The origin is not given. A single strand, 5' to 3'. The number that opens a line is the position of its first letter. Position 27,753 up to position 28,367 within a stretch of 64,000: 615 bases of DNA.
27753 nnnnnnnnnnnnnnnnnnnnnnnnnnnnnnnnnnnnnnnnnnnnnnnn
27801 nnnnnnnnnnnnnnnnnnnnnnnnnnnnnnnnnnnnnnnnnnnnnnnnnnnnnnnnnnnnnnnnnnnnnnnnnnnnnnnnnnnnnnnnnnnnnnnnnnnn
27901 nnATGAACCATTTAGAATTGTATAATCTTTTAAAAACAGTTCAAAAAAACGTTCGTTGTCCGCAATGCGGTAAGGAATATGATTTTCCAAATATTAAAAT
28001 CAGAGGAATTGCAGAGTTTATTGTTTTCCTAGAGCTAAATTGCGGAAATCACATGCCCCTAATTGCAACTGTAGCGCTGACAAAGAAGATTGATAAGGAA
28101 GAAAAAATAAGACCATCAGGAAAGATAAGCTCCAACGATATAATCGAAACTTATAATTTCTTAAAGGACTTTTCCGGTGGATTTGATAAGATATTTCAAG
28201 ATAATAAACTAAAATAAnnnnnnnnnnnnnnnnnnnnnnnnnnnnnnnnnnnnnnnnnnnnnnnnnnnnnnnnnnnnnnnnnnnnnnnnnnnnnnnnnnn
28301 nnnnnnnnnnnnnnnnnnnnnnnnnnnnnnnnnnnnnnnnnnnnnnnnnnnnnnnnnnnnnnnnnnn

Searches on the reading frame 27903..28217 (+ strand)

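Call 5: search_protein_families(library=pfam, proteins=[window:27903-28217:+], max_evalue=1)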
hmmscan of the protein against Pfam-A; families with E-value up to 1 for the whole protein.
window:27903-28217:+ (104 aa): 6 families
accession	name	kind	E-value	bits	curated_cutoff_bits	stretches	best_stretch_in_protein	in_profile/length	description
PF13717.11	Zn_ribbon_4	-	0.0014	19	30.3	1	17-35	3-21/36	zinc-ribbon domain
PF24460.1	DUF7575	-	0.012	15.4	28.5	1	16-27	3-14/28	Domain of unknown function (DUF7575)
PF13240.11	Zn_Ribbon_1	-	0.099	12.9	25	1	19-26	2-9/23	zinc-ribbon domain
PF22415.1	PSV_ORF131-like_dom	-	0.11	12.9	27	1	13-51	19-57/80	PSV_Hypothetical protein ORF131-like domain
PF13465.12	zf-H2C2_2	-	0.17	12.7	40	1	12-26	10-24/26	Zinc-finger double domain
PF13248.11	Zn_ribbon_3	-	0.3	11.1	27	1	16-24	2-10/26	zinc-ribbon domain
